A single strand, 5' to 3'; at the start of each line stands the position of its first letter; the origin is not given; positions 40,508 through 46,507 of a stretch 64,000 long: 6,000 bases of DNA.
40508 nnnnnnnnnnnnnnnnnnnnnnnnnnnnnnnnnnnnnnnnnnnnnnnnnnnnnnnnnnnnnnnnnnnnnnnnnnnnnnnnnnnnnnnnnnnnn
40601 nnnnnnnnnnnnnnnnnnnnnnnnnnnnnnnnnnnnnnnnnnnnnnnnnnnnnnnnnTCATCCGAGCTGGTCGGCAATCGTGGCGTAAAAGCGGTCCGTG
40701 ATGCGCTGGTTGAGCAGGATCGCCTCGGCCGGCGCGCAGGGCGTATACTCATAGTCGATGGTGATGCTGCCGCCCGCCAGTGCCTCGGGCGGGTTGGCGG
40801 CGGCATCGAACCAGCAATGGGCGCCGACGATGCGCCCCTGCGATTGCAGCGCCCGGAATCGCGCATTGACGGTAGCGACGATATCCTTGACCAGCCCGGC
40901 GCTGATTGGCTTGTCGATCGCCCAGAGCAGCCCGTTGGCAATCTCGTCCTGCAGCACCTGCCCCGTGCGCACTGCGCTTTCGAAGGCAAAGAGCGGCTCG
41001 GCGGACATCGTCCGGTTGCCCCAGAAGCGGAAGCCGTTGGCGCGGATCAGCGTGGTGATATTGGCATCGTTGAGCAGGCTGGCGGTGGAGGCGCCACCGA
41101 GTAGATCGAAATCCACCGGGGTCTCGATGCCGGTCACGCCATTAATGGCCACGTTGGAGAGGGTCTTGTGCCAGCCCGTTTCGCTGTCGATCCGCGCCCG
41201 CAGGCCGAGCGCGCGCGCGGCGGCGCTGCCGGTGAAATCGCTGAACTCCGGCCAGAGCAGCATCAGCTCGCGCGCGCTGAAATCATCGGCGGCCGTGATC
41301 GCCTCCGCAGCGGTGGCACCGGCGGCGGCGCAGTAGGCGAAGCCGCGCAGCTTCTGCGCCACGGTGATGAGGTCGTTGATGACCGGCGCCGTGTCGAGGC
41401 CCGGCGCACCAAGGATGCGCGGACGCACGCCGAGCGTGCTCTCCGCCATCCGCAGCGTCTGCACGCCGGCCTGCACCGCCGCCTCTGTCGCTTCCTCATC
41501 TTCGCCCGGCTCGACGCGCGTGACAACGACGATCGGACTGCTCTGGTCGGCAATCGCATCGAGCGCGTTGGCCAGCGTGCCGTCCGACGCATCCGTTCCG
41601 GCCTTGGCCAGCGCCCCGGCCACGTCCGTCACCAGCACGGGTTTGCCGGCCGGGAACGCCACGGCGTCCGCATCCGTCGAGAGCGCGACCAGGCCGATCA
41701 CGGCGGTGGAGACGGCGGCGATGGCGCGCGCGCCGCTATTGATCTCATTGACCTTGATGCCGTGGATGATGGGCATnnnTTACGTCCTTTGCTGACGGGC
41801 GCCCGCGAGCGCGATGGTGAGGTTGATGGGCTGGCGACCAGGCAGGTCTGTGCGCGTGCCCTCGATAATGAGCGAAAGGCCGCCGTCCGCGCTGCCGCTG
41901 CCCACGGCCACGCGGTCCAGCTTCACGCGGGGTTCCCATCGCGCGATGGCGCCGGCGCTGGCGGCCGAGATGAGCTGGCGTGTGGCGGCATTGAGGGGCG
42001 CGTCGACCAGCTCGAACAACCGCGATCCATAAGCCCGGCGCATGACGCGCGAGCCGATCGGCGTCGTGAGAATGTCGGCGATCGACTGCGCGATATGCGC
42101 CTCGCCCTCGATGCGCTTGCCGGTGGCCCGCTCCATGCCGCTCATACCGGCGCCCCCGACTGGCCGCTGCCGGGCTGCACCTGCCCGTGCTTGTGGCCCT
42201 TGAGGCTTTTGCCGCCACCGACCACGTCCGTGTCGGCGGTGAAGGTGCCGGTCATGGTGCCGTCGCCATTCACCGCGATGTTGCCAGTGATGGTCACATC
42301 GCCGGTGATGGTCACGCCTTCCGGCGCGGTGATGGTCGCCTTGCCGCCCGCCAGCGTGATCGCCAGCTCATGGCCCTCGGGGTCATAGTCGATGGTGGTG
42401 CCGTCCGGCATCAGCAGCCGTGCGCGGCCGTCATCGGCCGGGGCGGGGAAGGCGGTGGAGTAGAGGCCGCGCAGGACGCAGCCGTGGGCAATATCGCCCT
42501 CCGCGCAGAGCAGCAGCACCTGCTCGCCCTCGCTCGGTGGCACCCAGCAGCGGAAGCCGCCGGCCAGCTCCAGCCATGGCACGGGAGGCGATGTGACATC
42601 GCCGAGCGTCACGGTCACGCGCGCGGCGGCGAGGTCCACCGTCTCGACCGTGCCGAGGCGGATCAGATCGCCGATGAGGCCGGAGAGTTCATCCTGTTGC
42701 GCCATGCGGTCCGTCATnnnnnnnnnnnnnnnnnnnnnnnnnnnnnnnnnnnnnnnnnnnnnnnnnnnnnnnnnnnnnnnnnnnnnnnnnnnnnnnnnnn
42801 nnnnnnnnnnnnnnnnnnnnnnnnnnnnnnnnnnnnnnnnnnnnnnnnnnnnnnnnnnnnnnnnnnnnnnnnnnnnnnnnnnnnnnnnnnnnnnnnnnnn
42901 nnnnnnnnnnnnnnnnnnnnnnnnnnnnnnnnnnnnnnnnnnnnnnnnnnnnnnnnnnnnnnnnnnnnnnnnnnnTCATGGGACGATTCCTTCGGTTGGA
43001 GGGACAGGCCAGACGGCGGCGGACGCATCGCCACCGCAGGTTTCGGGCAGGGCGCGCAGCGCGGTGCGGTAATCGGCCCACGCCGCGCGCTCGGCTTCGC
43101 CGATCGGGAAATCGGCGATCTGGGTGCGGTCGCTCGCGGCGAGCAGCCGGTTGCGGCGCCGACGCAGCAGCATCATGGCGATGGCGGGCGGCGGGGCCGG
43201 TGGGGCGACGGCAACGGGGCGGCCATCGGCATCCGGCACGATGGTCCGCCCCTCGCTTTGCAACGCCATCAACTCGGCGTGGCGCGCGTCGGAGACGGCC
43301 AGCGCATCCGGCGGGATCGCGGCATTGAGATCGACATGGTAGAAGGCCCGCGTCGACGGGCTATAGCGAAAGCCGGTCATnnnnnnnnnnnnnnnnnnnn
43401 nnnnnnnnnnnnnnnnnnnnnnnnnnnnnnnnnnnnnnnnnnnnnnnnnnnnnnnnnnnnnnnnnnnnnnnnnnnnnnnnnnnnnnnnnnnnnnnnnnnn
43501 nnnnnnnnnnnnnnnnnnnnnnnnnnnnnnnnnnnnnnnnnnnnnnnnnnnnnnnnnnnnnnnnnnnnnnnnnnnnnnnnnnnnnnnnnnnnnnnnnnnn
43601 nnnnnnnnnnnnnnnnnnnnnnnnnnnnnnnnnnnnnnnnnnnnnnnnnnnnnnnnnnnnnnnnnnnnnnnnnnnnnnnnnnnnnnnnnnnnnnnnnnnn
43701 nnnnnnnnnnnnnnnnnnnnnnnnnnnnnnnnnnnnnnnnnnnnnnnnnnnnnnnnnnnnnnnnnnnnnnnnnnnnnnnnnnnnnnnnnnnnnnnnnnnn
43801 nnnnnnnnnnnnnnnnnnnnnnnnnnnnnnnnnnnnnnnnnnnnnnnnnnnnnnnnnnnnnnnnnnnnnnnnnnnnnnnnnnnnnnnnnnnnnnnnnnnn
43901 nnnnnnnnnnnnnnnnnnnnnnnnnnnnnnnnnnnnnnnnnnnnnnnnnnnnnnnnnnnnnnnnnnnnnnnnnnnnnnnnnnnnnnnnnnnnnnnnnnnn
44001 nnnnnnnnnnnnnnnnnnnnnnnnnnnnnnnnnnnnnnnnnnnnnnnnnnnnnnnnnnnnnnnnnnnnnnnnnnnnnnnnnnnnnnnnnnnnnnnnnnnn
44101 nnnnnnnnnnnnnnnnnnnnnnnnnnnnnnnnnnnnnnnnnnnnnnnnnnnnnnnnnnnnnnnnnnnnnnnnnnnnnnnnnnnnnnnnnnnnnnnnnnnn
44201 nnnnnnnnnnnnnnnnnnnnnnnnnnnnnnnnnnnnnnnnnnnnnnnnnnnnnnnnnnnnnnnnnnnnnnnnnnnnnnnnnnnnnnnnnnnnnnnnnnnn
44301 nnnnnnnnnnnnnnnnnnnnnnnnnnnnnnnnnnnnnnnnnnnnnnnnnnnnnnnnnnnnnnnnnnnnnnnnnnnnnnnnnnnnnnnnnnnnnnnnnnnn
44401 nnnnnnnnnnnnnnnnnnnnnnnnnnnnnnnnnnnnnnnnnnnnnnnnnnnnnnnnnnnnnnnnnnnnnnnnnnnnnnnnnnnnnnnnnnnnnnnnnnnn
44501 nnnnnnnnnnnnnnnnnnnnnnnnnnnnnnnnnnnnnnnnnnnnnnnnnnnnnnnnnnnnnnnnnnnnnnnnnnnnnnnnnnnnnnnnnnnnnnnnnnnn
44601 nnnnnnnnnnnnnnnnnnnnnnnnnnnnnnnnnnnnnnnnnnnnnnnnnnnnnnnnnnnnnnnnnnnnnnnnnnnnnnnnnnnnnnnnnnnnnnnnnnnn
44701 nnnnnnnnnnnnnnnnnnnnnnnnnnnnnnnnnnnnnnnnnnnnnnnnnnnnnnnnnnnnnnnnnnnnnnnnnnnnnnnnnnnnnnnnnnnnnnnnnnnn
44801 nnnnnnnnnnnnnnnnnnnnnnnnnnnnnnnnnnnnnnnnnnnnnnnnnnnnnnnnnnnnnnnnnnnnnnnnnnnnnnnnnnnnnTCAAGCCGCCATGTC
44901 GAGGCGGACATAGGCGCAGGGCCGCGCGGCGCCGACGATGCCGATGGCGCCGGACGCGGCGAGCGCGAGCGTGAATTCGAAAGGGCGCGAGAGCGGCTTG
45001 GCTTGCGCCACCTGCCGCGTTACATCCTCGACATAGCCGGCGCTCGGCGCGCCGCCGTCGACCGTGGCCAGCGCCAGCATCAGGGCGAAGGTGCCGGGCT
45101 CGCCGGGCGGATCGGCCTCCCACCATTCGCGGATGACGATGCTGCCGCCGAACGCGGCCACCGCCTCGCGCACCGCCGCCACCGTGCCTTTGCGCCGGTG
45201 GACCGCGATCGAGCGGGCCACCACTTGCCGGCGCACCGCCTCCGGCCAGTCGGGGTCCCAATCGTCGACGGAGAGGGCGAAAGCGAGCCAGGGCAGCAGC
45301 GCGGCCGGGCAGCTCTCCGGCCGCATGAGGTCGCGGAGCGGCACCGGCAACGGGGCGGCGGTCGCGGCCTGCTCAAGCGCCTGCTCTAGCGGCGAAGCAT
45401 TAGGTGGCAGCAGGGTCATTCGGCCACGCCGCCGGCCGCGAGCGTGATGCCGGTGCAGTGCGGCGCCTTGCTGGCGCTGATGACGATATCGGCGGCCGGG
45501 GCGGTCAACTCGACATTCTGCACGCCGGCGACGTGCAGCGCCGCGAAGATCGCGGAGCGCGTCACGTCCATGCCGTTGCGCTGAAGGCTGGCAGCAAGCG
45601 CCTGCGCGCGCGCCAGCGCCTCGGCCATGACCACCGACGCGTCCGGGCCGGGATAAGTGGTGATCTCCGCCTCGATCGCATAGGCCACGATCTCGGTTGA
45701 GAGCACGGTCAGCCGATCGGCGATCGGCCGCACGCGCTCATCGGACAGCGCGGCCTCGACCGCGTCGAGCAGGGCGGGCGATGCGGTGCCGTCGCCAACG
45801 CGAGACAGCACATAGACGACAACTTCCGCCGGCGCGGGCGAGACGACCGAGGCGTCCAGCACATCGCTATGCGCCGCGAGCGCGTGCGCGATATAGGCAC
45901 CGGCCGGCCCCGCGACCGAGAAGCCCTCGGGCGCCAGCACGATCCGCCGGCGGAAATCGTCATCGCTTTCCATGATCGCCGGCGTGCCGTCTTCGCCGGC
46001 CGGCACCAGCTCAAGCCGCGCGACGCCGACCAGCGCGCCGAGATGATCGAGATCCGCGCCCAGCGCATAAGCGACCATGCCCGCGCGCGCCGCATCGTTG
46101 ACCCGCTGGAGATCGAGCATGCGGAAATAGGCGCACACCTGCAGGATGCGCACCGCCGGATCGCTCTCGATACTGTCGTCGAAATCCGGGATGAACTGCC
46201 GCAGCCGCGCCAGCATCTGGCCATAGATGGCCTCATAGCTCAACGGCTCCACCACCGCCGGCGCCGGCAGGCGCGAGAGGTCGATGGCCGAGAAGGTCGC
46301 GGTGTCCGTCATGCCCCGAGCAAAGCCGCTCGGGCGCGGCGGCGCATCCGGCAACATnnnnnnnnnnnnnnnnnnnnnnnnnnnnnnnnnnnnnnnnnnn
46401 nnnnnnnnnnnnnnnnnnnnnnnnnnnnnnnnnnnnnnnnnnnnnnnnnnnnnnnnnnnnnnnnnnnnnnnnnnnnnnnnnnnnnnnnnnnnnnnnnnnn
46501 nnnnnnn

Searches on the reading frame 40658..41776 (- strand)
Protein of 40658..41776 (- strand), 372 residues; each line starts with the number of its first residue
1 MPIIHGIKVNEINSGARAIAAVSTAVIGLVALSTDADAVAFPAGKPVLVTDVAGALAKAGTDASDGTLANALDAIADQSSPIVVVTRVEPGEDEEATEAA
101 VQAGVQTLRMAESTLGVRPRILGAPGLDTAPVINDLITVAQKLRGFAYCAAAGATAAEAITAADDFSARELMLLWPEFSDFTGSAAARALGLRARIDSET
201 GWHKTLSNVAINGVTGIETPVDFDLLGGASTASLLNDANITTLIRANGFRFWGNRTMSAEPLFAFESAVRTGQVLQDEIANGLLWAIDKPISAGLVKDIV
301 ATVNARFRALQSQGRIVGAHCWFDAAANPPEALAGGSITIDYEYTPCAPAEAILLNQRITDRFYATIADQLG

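Call 29: search_protein_families(library=pfam, proteins=[window:40658-41776:-], max_evalue=0.001)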
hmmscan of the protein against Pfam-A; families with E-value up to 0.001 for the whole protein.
window:40658-41776:- (372 aa): 3 families
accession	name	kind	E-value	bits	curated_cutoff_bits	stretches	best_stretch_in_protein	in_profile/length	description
PF04984.19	Phage_sheath_1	-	2.4e-21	76.7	31.4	1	109-257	10-168/168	Phage tail sheath protein subtilisin-like domain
PF17482.7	Phage_sheath_1C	-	3e-13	50.2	26.9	1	260-360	3-104/104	Phage tail sheath C-terminal domain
PF22671.1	Gp18_domIII_N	-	8.6e-08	32.8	27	1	28-88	5-58/58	Tail sheath protein Gp18 domain III N-terminal region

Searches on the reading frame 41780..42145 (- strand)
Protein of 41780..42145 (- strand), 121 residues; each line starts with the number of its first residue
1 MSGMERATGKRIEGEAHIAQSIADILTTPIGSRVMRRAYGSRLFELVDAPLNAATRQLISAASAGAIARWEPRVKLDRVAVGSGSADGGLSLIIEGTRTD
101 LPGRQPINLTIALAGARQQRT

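Call 33: search_protein_families(library=pfam, proteins=[window:41780-42145:-], max_evalue=0.01)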
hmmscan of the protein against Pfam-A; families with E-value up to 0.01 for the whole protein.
window:41780-42145:- (121 aa): 1 family
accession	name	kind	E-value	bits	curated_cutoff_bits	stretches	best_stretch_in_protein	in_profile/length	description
PF04965.19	GPW_gp25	-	7.3e-19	67.8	27.2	1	13-97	2-90/96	Baseplate wedge protein gp25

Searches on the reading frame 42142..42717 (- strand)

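Call 33: search_protein_families(library=pfam, proteins=[window:42142-42717:-], max_evalue=0.01)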
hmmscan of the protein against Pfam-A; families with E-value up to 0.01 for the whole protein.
window:42142-42717:- (191 aa): 2 families
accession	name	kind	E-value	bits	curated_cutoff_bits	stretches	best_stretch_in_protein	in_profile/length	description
PF04717.18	Phage_base_V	-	1.4e-08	35.4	23.8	1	21-86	2-75/75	Type VI secretion system/phage-baseplate injector OB domain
PF18946.5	Apex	-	2e-05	24.9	20.8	1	171-191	3-23/23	GpV Apex motif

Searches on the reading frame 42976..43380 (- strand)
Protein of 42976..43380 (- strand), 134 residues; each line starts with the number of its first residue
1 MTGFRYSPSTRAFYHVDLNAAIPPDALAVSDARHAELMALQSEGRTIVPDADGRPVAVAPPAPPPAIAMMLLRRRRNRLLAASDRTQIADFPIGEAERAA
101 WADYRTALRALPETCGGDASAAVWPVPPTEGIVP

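Call 33: search_protein_families(library=pfam, proteins=[window:42976-43380:-], max_evalue=0.01)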
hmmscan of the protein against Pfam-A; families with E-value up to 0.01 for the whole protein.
window:42976-43380:- (134 aa): 1 family
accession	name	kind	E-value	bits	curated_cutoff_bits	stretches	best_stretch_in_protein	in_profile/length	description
PF16778.10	Phage_tail_APC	-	1.5e-17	63.6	26.6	1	72-128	4-59/60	Phage tail assembly chaperone protein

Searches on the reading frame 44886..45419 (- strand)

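Call 33: search_protein_families(library=pfam, proteins=[window:44886-45419:-], max_evalue=0.01)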
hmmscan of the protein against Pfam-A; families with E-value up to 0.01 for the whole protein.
window:44886-45419:- (177 aa): 1 family
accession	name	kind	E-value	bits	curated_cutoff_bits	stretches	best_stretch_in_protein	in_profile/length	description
PF09684.15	Tail_P2_I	-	1.7e-45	154.7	20.6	1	4-143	1-138/139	Phage tail protein (Tail_P2_I)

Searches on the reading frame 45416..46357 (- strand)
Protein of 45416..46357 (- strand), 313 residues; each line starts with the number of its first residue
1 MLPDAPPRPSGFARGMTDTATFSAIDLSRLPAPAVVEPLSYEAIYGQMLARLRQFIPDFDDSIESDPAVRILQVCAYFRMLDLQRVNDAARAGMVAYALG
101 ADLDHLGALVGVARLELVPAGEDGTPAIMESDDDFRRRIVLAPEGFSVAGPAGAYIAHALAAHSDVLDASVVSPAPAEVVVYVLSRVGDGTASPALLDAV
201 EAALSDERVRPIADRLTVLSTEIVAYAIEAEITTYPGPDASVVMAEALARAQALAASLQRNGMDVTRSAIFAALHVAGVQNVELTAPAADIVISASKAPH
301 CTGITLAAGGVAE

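Call 3: search_protein_families(library=pfam, proteins=[window:45416-46357:-], max_evalue=0.1)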
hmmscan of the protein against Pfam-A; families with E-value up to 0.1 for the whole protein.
window:45416-46357:- (313 aa): 1 family
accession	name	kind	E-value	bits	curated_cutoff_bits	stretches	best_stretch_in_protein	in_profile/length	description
PF04865.19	Baseplate_J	-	2.1e-24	86.6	21.1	1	129-272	112-254/255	Baseplate J-like protein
